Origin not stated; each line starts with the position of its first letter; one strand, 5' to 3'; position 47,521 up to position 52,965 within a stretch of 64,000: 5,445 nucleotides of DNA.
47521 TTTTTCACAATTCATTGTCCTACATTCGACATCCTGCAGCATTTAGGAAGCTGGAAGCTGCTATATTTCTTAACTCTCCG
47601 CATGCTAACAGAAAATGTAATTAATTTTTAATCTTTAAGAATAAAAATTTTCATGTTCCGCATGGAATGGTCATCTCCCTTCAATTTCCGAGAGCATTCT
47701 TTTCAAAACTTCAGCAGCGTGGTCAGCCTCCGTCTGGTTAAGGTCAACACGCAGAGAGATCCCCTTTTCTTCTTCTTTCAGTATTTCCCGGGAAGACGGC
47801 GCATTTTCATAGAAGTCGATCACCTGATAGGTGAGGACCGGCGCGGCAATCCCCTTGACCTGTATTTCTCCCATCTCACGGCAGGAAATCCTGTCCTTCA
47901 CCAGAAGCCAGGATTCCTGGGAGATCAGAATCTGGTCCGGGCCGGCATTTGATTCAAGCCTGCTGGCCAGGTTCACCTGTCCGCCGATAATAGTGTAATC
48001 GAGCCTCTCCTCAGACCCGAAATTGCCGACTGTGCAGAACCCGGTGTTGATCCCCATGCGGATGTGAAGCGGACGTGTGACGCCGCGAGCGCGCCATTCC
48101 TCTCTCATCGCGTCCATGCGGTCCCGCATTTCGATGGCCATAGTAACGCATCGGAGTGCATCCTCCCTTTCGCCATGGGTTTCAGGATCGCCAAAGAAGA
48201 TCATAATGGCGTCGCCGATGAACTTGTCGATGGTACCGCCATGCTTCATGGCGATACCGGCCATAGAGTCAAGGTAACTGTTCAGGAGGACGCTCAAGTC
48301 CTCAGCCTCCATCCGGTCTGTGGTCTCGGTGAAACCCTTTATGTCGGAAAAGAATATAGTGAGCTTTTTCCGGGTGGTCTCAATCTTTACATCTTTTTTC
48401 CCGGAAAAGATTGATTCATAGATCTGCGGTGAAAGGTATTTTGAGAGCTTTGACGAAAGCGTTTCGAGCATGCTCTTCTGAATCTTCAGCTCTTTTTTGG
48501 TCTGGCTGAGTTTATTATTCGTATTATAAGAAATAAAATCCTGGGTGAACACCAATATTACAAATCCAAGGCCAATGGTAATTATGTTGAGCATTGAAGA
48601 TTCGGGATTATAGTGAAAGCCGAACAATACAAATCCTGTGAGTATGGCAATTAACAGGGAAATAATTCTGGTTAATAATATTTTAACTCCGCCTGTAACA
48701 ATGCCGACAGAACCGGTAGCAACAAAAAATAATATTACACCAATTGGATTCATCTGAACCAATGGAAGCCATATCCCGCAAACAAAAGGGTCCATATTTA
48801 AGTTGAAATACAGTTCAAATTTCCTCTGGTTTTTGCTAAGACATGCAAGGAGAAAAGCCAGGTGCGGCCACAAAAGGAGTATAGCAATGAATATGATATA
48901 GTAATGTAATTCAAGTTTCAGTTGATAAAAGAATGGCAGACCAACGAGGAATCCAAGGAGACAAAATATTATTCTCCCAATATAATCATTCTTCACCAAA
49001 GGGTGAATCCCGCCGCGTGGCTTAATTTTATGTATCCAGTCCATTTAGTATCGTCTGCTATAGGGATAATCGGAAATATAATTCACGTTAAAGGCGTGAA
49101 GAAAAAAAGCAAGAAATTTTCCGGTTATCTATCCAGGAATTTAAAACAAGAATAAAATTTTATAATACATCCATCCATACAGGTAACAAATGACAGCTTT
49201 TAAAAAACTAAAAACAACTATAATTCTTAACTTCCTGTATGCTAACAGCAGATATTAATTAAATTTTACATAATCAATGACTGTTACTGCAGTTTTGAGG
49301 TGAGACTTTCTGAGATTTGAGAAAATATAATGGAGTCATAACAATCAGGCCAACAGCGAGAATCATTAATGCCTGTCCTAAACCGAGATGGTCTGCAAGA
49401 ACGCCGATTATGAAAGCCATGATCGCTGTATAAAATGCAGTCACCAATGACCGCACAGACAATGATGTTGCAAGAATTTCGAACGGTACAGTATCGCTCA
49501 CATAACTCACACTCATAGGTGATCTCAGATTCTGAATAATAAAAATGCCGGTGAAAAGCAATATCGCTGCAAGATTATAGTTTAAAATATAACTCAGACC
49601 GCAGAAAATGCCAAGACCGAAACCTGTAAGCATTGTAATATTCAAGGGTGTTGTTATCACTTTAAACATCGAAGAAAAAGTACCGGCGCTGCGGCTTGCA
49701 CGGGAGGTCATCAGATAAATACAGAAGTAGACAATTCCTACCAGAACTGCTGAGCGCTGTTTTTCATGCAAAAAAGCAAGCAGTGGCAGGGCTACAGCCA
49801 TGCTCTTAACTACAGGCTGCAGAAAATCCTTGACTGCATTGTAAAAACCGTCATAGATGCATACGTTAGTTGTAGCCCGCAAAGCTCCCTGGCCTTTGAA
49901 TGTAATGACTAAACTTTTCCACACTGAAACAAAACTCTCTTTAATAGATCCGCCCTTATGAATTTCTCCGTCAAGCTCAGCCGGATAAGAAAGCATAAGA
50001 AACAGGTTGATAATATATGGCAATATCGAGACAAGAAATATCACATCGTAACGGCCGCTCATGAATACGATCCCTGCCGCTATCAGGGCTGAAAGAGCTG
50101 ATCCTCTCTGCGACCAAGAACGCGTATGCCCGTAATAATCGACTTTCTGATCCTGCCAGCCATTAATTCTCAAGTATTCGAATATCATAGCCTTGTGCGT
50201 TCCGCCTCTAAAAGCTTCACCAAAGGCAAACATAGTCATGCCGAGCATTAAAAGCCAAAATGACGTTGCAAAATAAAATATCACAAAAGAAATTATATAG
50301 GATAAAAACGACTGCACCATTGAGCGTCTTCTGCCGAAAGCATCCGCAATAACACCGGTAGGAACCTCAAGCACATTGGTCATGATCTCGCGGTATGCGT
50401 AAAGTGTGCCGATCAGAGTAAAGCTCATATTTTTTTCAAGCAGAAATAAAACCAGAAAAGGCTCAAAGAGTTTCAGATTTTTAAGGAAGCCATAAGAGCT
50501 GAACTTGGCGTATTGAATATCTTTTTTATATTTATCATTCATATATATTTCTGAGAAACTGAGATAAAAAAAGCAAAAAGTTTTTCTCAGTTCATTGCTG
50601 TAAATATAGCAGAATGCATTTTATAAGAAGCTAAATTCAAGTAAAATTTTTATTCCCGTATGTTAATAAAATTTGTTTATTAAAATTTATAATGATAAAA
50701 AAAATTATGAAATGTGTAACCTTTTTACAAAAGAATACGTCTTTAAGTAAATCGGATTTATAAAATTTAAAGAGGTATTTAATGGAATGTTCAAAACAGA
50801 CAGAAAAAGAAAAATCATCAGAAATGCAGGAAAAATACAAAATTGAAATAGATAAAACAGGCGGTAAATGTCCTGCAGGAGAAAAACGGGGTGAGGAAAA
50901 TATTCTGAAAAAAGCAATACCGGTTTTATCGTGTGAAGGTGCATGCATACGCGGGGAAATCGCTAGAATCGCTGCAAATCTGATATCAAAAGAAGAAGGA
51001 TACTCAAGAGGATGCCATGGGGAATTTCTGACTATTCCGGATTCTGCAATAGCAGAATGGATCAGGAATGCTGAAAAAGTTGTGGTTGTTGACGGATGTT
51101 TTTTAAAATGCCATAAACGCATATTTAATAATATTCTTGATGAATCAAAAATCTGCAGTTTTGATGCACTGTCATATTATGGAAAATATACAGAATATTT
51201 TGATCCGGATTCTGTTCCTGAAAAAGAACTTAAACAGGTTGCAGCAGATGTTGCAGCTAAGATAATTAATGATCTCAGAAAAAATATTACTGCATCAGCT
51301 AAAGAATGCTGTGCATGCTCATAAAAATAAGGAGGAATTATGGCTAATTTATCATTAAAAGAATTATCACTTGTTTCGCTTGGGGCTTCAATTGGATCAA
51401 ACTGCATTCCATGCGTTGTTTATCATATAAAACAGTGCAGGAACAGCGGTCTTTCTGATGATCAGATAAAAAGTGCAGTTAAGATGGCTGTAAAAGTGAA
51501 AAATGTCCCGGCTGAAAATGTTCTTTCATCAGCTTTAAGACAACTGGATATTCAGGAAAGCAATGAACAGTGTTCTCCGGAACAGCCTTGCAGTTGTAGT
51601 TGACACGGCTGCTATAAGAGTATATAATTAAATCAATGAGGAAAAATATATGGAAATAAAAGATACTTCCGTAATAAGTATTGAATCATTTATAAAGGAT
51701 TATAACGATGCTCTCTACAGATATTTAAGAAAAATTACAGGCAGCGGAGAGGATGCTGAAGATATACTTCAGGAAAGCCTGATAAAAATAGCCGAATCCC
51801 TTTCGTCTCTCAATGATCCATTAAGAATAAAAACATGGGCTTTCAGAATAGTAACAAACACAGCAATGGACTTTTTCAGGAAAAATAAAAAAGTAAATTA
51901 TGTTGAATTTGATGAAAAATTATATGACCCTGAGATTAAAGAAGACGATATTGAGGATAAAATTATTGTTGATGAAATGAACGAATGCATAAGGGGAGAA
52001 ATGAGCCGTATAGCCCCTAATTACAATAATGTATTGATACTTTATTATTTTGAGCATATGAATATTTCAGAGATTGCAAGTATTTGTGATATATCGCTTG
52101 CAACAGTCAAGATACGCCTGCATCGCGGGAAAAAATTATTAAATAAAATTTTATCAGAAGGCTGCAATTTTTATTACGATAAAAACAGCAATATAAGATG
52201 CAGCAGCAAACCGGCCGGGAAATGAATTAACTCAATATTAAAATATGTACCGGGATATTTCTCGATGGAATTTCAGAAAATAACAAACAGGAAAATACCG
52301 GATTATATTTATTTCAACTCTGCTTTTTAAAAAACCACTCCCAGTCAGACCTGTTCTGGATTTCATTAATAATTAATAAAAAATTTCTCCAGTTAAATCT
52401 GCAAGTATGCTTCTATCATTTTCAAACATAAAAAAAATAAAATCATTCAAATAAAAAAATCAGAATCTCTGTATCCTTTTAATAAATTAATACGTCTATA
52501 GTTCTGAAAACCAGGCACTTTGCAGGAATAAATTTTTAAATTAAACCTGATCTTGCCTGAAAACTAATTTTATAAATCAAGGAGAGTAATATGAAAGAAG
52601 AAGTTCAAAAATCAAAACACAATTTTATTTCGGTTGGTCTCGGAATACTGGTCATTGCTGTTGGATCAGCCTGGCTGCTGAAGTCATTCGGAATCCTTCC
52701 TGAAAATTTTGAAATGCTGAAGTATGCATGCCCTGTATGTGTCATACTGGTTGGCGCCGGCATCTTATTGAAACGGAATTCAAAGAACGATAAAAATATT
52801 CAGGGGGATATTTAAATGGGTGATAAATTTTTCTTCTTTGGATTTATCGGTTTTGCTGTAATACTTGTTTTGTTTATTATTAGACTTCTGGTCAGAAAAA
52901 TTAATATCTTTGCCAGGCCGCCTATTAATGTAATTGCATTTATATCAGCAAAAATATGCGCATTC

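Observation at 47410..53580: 6-kb island inserted into the 3' end of fliM, bracketed by ~67-bp direct repeats of the fliM terminus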

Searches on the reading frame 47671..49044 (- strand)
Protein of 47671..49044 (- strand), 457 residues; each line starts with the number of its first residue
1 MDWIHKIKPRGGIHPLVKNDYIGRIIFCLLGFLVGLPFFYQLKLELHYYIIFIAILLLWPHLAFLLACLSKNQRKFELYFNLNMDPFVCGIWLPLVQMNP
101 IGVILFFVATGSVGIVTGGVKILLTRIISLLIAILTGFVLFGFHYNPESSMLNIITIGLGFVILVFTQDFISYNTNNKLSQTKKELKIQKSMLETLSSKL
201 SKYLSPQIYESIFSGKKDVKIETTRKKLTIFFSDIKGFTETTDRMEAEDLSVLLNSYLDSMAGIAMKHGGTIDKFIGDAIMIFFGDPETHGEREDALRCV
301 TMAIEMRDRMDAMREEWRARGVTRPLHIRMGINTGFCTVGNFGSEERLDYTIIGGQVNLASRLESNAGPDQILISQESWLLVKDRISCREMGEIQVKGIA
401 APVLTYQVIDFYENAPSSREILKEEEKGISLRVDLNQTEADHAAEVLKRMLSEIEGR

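Call 8: search_protein_families(library=pfam, proteins=[window:47671-49044:-], max_evalue=0.01)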
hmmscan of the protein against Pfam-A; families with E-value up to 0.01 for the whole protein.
window:47671-49044:- (457 aa): 2 families
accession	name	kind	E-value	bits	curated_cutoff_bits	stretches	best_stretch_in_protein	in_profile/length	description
PF00211.25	Guanylate_cyc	-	9e-29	100.8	21.9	1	226-408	7-181/183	Adenylate and Guanylate cyclase catalytic domain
PF05230.16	MASE2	-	4e-10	40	25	1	20-107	2-88/89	MASE2 domain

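Call 24: find_homologous_proteins(query=window:47674-49044:-, max_evalue=1e-20)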
Query window:47674-49044:- (457 aa): 7997 proteins with E <= 1e-20 among 8000 candidates; the best 120 are listed.
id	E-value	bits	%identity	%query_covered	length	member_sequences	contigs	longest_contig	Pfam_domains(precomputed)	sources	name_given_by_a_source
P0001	0.0e+0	1028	100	100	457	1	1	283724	PF05230.17,PF00211.26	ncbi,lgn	-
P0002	2.4e-190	651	65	100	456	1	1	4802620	PF05230.17,PF00211.26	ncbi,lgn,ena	-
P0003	1.0e-163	563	56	99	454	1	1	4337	PF05230.17,PF00211.26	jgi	-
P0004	1.9e-162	559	54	100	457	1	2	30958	PF05230.17,PF00211.26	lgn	-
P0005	1.9e-147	510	52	97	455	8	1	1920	PF05230.17,PF00211.26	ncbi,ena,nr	ncbi:MAG TPA: adenylate/guanylate cyclase domain-containing protein [Spirochaetota bacterium]|nr:ade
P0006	1.5e-129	451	51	98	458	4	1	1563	PF05230.17,PF00211.26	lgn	-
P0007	7.2e-129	449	51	93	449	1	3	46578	PF05230.17,PF00211.26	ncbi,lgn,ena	-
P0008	5.3e-126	439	47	99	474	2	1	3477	PF05230.17,PF00211.26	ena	-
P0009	1.5e-125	438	48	97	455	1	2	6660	PF05230.17,PF00211.26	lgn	-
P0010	3.9e-125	436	50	87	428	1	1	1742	PF05230.17,PF00211.26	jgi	jgi:class 3 adenylate cyclase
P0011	2.0e-122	427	45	96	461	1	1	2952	PF05230.17,PF00211.26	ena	-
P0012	5.1e-122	426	48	96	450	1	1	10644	PF05230.17,PF00211.26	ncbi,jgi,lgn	ncbi:MAG: adenylate cyclase [Lentimonas sp.]|jgi:adenylate cyclase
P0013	4.5e-121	423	51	89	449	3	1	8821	PF05230.17,PF00211.26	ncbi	ncbi:MAG: adenylate/guanylate cyclase domain-containing protein [Thiolinea sp.]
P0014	1.4e-120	421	47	97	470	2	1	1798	PF05230.17,PF00211.26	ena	-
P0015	1.8e-120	421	47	97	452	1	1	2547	PF05230.17,PF00211.26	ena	-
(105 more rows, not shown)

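Call 25: find_encoding_contigs(protein=P0002, flank=10000, max_places=3)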
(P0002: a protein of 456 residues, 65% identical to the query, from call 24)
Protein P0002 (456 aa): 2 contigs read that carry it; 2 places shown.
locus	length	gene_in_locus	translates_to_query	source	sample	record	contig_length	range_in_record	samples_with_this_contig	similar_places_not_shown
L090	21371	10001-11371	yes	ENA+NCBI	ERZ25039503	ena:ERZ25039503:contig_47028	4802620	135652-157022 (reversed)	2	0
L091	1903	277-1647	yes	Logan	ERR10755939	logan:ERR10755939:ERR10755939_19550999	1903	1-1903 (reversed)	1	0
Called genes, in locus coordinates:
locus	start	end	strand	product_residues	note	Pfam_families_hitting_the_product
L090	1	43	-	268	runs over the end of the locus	-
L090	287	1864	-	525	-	PF08530:PepX_C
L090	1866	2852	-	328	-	PF02129:Peptidase_S15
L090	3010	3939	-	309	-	PF00561:Abhydrolase_1, PF12146:Hydrolase_4, PF12697:Abhydrolase_6, PF03096:Ndr (weak)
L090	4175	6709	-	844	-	PF02129:Peptidase_S15, PF08530:PepX_C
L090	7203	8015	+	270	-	PF17131:TP_0789-like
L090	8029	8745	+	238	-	PF20260:PUA_4 (weak), PF04452:Methyltrans_RNA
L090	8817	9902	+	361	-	PF17792:ThiD2, PF02581:TMP-TENI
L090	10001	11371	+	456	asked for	PF05230:MASE2, PF00211:Guanylate_cyc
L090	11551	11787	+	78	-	-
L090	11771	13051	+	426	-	PF04055:Radical_SAM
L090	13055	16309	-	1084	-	PF07695:7TMR-DISM_7TM, PF00512:HisKA, PF02518:HATPase_c, PF00072:Response_reg, PF07228:SpoIIE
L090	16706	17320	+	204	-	PF01037:AsnC_trans_reg (weak)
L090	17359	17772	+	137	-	PF13622:4HBT_3 (weak), PF03061:4HBT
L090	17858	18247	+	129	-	-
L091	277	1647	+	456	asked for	PF05230:MASE2, PF00211:Guanylate_cyc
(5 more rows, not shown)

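Call 26: find_encoding_contigs(protein=P0004, flank=10000, max_places=3)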
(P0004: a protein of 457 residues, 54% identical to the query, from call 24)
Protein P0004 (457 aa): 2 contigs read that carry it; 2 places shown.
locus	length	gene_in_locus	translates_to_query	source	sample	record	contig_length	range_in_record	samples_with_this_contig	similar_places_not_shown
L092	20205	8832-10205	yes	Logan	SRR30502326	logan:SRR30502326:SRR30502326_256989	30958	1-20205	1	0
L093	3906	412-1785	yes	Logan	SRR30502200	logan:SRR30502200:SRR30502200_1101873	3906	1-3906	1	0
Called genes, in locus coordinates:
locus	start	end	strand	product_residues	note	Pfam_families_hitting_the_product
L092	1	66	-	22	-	?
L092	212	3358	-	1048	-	PF27218:MJ0043_C (weak), PF00580:UvrD-helicase, PF13245:AAA_19, PF13361:UvrD_C, PF13538:UvrD_C_2 (weak)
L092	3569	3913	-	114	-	-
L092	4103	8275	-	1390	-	PF00072:Response_reg, PF00989:PAS, PF13426:PAS_9, PF00989:PAS, PF00989:PAS, PF08447:PAS_3, PF00989:PAS, PF08448:PAS_4, +20 more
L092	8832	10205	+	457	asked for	PF05230:MASE2 (weak), PF00211:Guanylate_cyc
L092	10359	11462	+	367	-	-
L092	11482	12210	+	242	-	PF02146:SIR2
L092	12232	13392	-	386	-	PF12838:Fer4_7 (faint), PF12797:Fer4_2 (faint), PF12837:Fer4_6 (faint), PF00037:Fer4, PF13187:Fer4_9, PF13237:Fer4_10 (weak), PF14697:Fer4_21, PF00037:Fer4 (weak)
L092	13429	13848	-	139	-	PF01814:Hemerythrin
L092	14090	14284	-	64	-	-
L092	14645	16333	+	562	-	PF01558:POR, PF01855:POR_N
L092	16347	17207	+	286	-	PF02775:TPP_enzyme_C, PF12367:PFO_beta_C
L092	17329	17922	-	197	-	PF00081:Sod_Fe_N, PF02777:Sod_Fe_C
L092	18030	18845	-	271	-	PF00561:Abhydrolase_1, PF12146:Hydrolase_4, PF12697:Abhydrolase_6, PF00975:Thioesterase (weak), PF06821:Ser_hydrolase (faint)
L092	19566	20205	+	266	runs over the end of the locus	-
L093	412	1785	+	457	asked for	PF05230:MASE2 (weak), PF00211:Guanylate_cyc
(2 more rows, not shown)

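Call 27: find_encoding_contigs(protein=P0001, flank=10000, max_places=6)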
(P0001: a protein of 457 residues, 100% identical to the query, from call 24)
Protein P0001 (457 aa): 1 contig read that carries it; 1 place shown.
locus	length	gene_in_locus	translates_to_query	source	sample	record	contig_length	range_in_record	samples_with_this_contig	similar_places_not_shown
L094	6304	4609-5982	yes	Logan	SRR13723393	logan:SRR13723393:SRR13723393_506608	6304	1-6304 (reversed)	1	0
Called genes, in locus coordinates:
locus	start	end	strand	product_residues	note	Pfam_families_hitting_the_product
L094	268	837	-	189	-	PF04191:PEMT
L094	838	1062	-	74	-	PF22570:LiaF-TM (weak), PF18917:LiaI-LiaF-like_TM1 (weak)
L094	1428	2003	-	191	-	PF04542:Sigma70_r2, PF08281:Sigma70_r4_2, PF04545:Sigma70_r4 (weak)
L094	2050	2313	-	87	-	PF02627:CMD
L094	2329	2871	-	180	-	PF08859:DGC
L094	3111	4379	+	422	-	PF07690:MFS_1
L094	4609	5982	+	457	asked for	PF05230:MASE2, PF00211:Guanylate_cyc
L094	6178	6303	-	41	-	?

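Call 80: search_protein_families(library=padloc, proteins=[window:47674-49044:-], max_evalue=0.001)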
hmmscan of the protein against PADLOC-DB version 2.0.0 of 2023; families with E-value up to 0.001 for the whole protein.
window:47674-49044:- (457 aa): 10 families
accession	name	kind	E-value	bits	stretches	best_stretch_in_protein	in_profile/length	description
PDLC00734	PycC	-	3.3e-28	96.8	1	217-365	180-322/374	Pycsar cyclase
PDLC02367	PycC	-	1.4e-15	55.4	1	227-386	43-196/226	-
PDLC02370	PycC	-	9e-15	52.9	1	230-376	84-232/340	-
PDLC00766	PycC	-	2e-11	41.8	1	217-389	31-202/232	Pycsar cyclase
PDLC00765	PycC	-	6.3e-11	40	1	223-384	252-414/477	Pycsar cyclase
PDLC00764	PycC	-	7.2e-08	29.7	1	228-376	95-247/449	Pycsar cyclase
PDLC00761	PycC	-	1.3e-07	28.8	1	180-335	51-212/438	Pycsar cyclase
PDLC02366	PycC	-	7.9e-07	26.4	1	222-381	272-432/486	-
PDLC00767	PycC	-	1.9e-05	22.1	1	230-376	95-243/337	Pycsar cyclase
PDLC02369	PycC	-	9.2e-05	20.1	1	226-386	45-195/248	-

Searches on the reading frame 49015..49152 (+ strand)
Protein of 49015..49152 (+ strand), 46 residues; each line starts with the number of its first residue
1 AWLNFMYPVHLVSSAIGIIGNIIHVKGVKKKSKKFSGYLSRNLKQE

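Call 79: search_protein_families(library=pfam, proteins=[window:49015-49152:+], max_evalue=1)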
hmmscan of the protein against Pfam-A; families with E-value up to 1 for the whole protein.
seq(46 aa): 1 family
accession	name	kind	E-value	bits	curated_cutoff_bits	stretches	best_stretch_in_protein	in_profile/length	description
PF20460.3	DUF6713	-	0.072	13.4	27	1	6-42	62-98/117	Family of unknown function (DUF6713)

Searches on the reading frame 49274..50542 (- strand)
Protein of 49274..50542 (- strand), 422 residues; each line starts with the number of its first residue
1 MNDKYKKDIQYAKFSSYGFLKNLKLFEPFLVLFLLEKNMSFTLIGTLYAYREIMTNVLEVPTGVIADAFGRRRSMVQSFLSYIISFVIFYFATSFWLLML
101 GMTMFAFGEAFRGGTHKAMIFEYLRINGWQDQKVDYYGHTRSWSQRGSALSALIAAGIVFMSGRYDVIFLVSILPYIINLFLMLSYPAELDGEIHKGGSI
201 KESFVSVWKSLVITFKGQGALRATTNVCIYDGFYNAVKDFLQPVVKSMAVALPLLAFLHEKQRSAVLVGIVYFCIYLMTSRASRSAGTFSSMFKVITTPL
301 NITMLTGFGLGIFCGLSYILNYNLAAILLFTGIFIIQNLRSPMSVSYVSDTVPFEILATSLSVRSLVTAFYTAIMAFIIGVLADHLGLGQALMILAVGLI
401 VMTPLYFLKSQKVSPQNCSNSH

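Call 8: search_protein_families(library=pfam, proteins=[window:49274-50542:-], max_evalue=0.01)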
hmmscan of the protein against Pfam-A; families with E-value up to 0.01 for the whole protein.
window:49274-50542:- (422 aa): 2 families
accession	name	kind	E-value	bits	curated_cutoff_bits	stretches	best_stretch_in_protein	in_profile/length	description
PF07690.21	MFS_1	-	1.2e-12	47.9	33.4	2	25-362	14-333/347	Major Facilitator Superfamily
PF05977.19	MFS_3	-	0.00023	20.2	27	0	57-124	60-132/524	Transmembrane secretion effector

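Call 80: search_protein_families(library=padloc, proteins=[window:49277-50542:-], max_evalue=0.001)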
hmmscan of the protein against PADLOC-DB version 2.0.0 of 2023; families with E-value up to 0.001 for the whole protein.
window:49277-50542:- (422 aa): 0 families

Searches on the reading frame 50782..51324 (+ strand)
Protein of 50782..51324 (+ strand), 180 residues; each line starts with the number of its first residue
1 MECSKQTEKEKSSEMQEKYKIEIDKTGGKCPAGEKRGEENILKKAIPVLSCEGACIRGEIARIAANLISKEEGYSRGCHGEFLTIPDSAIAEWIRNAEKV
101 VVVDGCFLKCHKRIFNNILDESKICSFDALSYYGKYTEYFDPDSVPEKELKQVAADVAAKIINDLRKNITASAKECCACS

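Call 8: search_protein_families(library=pfam, proteins=[window:50782-51324:+], max_evalue=0.01)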
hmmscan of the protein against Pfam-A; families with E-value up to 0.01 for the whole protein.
window:50782-51324:+ (180 aa): 1 family
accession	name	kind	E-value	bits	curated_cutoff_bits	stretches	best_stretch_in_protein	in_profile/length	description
PF08859.16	DGC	-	2.4e-13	50.5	27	1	48-118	2-71/106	DGC domain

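Call 80: search_protein_families(library=padloc, proteins=[window:50782-51321:+], max_evalue=0.001)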
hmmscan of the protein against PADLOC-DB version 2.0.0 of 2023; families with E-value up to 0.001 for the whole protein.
window:50782-51321:+ (180 aa): 0 families

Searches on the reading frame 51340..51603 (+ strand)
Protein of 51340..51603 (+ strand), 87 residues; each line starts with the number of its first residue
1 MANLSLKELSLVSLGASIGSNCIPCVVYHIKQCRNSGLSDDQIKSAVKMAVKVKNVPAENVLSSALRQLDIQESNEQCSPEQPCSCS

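Call 8: search_protein_families(library=pfam, proteins=[window:51340-51603:+], max_evalue=0.01)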
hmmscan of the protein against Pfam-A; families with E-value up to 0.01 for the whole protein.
window:51340-51603:+ (87 aa): 2 families
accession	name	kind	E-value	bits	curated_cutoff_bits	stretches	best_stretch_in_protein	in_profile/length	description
PF02627.25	CMD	-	6.5e-11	42.5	23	1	3-66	19-82/84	Carboxymuconolactone decarboxylase family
PF07660.19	STN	-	0.0078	16.5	28.4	0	39-71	6-38/52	Secretin and TonB N terminus short domain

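Call 80: search_protein_families(library=padloc, proteins=[window:51340-51600:+], max_evalue=0.001)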
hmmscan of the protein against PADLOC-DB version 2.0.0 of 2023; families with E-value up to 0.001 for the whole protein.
window:51340-51600:+ (87 aa): 0 families

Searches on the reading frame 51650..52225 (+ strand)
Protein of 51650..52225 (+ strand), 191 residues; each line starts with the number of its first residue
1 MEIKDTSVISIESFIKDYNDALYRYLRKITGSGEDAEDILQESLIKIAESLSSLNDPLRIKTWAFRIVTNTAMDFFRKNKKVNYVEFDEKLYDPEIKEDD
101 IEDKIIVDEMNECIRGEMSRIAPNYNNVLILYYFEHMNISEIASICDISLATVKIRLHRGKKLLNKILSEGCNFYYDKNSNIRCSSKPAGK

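Call 8: search_protein_families(library=pfam, proteins=[window:51650-52225:+], max_evalue=0.01)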
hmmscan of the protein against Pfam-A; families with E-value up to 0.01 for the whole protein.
window:51650-52225:+ (191 aa): 4 families
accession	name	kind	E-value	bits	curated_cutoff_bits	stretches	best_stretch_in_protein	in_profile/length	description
PF04542.20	Sigma70_r2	-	7.4e-16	58.1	24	1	15-81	2-70/71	Sigma-70 region 2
PF08281.18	Sigma70_r4_2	-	6.4e-12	45.4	25.7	1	113-164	3-54/54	Sigma-70, region 4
PF04545.22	Sigma70_r4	-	2e-06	27.6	24.1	1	126-160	10-44/50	Sigma-70, region 4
PF22029.2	PhyR_sigma2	-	0.0045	17.4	27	1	22-68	8-54/55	Sigma2 domain of PhyR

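Call 80: search_protein_families(library=padloc, proteins=[window:51650-52222:+], max_evalue=0.001)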
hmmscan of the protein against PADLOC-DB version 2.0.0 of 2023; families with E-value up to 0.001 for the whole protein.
window:51650-52222:+ (191 aa): 0 families

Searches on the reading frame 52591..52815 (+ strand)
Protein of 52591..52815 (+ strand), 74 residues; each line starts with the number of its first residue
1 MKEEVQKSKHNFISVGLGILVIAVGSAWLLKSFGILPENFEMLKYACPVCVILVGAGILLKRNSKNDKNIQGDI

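Call 8: search_protein_families(library=pfam, proteins=[window:52591-52815:+], max_evalue=0.01)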
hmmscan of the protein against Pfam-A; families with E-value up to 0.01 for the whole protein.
window:52591-52815:+ (74 aa): 2 families
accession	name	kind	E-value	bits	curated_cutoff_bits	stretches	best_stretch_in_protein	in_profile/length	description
PF22570.1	LiaF-TM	-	3.7e-06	28.1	27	1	17-66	2-49/98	LiaF transmembrane domain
PF18917.5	LiaI-LiaF-like_TM1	-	3.8e-06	27.3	27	1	17-59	3-42/42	LiaI-LiaF-like transmembrane region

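Call 80: search_protein_families(library=padloc, proteins=[window:52591-52812:+], max_evalue=0.001)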
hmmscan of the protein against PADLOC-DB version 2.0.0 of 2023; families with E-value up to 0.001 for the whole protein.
window:52591-52812:+ (74 aa): 0 families
